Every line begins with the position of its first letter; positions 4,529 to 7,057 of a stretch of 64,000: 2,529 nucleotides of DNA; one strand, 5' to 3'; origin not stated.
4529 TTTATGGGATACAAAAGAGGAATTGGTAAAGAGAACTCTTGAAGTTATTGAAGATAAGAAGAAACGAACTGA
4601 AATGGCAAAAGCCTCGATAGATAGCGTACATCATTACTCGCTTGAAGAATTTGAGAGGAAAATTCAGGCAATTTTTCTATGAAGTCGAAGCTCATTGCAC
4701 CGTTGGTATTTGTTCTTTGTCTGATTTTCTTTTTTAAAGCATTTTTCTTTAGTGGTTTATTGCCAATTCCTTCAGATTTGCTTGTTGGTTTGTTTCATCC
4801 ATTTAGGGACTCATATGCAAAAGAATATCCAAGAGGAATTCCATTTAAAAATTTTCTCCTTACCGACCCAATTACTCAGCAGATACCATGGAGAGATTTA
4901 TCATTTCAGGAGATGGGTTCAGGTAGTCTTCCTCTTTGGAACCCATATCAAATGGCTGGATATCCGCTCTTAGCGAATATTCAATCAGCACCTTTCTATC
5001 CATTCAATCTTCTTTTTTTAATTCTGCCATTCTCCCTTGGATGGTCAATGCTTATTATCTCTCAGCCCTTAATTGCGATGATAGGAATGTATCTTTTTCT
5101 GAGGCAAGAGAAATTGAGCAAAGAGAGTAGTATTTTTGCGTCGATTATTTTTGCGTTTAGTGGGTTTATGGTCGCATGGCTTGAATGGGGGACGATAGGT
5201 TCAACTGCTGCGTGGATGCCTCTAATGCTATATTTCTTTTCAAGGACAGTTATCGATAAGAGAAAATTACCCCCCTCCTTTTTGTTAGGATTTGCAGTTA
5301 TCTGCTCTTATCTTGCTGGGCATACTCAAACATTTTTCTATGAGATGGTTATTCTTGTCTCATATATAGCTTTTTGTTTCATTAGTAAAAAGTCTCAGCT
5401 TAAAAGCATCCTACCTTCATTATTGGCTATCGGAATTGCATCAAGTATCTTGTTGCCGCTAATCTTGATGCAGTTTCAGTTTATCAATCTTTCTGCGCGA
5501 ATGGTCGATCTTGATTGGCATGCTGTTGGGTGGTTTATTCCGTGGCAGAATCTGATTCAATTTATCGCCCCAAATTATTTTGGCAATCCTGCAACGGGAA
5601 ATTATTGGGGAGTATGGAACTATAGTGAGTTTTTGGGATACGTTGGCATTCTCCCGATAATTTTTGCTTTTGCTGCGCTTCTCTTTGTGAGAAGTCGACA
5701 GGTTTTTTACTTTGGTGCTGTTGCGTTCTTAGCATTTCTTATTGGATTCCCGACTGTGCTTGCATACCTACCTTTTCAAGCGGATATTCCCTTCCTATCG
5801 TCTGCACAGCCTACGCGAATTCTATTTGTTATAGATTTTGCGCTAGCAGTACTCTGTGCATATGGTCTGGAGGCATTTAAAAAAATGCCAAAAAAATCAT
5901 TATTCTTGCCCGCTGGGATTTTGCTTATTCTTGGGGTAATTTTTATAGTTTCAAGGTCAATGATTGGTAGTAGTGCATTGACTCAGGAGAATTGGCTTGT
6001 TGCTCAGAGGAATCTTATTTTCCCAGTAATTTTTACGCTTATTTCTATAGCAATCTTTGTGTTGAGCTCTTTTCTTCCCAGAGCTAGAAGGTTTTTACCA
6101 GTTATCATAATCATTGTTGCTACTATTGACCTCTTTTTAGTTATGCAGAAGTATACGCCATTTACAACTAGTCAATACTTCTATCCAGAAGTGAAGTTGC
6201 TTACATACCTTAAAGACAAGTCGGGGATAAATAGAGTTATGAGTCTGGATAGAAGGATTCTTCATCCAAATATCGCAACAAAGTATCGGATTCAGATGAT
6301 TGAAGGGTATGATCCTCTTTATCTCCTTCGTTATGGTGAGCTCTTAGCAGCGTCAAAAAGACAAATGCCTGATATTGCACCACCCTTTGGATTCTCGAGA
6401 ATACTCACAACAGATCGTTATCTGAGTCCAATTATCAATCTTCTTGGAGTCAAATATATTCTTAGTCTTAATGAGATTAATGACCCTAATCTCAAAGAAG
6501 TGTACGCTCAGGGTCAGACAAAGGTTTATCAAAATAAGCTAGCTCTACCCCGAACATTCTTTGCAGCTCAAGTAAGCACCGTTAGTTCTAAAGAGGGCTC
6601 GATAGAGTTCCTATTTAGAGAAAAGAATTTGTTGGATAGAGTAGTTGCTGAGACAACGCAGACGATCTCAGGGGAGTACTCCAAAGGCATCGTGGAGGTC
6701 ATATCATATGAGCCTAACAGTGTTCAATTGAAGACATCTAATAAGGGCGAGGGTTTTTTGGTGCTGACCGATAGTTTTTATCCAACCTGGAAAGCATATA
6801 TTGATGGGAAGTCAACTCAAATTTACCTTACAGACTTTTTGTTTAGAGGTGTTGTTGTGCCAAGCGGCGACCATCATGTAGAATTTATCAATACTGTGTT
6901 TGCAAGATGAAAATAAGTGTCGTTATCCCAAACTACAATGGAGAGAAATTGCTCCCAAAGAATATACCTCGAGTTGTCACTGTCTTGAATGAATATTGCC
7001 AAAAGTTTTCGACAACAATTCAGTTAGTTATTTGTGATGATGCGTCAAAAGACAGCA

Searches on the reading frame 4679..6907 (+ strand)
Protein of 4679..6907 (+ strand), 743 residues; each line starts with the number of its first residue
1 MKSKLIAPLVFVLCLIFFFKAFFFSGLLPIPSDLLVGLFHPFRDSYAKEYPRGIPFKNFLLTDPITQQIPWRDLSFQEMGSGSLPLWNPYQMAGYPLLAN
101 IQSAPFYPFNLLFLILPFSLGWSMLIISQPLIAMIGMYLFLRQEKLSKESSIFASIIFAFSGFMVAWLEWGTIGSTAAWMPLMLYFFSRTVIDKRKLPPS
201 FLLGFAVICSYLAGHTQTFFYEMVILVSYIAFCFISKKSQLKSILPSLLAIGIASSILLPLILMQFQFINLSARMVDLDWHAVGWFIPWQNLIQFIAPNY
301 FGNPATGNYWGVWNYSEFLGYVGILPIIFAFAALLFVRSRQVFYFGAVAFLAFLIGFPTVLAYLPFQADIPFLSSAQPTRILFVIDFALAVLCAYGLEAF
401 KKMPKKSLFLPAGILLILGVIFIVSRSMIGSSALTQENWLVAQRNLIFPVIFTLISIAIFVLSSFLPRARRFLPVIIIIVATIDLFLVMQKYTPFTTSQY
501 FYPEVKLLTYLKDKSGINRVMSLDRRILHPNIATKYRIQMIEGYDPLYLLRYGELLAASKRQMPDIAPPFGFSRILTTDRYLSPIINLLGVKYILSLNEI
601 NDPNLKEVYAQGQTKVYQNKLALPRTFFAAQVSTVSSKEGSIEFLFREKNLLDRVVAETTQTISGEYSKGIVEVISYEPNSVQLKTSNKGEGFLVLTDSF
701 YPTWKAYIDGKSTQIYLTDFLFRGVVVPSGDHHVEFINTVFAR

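Call 7: search_protein_families(library=pfam, max_evalue=1, proteins=[window:4679-6907:+])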
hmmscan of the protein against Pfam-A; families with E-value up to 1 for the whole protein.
window:4679-6907:+ (743 aa): 3 families
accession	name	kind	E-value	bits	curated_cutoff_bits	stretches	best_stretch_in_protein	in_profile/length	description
PF09586.16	YfhO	-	8.1e-18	64.6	28.5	3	104-498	74-447/835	Bacterial membrane protein YfhO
PF20303.3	YLATT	-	0.0069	16.7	26.7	0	230-264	19-53/107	YEATS-Like-Associating Three TM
PF19510.5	DUF6044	-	0.13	11.1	27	1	105-429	79-395/564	Protein of unknown function (DUF6044)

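Call 19: search_protein_families(library=ncbifam, max_evalue=1, proteins=[window:4679-6907:+])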
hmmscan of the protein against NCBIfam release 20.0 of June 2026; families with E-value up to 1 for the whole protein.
window:4679-6907:+ (743 aa): 0 families
